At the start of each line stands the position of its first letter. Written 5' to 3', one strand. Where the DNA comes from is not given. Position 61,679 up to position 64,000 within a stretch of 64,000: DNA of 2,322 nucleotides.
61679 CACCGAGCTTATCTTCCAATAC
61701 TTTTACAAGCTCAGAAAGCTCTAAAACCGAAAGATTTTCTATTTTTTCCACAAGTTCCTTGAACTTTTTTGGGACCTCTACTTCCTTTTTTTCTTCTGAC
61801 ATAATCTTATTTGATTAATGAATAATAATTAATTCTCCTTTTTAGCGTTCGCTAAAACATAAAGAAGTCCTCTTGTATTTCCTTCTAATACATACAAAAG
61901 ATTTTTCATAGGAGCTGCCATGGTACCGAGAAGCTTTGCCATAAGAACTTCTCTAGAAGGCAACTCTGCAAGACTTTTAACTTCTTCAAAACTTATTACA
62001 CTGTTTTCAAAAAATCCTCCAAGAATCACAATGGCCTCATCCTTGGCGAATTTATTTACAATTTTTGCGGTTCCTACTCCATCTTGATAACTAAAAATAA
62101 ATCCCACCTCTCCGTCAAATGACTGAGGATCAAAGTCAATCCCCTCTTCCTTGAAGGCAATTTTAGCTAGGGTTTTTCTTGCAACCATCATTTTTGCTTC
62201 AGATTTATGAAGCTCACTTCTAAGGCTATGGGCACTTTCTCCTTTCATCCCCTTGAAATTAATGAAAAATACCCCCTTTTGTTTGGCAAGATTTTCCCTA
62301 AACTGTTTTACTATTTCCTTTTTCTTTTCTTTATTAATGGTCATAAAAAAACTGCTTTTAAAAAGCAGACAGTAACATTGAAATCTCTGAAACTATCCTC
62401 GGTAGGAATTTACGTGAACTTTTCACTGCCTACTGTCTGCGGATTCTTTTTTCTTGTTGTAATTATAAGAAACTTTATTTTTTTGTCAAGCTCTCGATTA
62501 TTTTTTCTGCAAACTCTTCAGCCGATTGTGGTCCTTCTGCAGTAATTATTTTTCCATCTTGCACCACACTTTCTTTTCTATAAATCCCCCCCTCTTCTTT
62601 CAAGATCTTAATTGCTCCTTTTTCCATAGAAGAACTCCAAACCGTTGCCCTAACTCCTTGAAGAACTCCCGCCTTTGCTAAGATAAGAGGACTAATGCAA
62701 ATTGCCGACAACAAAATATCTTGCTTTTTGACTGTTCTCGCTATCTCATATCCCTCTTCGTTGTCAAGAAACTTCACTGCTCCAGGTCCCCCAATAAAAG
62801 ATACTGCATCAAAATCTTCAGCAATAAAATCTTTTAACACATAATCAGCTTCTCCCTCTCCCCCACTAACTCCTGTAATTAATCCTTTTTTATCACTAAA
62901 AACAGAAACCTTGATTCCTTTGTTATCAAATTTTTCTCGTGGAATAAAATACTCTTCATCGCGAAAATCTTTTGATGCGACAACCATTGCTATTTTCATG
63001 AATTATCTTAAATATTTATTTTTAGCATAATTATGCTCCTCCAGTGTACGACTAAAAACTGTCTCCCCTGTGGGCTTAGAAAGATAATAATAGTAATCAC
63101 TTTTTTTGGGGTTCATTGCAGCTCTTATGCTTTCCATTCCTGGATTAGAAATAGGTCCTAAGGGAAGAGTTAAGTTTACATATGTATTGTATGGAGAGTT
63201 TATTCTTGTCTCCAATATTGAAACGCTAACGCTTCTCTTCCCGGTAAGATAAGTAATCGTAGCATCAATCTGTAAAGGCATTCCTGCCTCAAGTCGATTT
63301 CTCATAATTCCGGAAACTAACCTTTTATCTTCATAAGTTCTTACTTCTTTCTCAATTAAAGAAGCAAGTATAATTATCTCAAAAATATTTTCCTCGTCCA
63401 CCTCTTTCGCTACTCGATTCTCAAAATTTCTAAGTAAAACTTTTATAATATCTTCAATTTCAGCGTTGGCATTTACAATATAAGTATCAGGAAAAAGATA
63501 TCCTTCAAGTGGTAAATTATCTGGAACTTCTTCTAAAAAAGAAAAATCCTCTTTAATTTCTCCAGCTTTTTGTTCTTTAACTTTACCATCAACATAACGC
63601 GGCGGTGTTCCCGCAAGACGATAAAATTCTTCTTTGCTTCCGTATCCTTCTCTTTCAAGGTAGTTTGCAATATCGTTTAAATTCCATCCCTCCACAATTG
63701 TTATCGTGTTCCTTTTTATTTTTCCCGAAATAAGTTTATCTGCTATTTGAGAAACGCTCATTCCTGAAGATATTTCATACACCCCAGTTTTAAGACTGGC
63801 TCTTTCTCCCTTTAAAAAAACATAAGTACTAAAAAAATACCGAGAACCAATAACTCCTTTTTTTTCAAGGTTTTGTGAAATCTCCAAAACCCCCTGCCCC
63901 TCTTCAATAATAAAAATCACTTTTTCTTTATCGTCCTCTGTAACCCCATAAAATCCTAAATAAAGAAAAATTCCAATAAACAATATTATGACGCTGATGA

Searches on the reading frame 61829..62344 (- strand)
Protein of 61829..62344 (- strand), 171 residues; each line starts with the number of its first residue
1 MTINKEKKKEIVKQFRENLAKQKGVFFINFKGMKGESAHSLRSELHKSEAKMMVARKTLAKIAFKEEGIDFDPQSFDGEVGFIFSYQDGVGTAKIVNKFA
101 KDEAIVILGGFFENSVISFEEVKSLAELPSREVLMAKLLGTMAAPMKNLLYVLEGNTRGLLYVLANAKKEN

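Call 37: search_protein_families(library=pfam, proteins=[window:61829-62344:-], max_evalue=0.001)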
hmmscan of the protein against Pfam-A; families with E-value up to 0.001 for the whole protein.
window:61829-62344:- (171 aa): 1 family
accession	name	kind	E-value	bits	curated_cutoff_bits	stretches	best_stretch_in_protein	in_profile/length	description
PF00466.25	Ribosomal_L10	-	2.8e-21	75.9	22.8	1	4-101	2-100/100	Ribosomal protein L10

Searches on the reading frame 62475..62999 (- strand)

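Call 37: search_protein_families(library=pfam, proteins=[window:62475-62999:-], max_evalue=0.001)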
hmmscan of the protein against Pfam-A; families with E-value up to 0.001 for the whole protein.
window:62475-62999:- (174 aa): 1 family
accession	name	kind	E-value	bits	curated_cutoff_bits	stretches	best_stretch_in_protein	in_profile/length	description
PF01965.30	DJ-1_PfpI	-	2.5e-32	112.4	26.6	1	1-169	1-164/165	DJ-1/PfpI family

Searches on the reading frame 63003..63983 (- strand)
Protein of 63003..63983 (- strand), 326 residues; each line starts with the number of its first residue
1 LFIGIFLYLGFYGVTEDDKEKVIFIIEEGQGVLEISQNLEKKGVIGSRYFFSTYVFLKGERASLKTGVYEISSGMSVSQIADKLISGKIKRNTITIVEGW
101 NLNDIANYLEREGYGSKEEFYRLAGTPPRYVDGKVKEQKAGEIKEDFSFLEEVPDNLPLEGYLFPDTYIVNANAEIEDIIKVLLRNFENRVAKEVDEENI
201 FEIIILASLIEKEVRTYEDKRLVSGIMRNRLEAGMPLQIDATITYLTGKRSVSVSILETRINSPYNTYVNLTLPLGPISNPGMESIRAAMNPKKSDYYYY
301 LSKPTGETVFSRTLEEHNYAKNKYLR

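Call 37: search_protein_families(library=pfam, proteins=[window:63003-63983:-], max_evalue=0.001)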
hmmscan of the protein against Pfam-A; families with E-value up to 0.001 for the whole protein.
window:63003-63983:- (326 aa): 1 family
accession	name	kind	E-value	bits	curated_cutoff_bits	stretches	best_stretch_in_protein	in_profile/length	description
PF02618.21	YceG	-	1.4e-76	258.1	32.4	1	25-323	2-275/275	YceG-like family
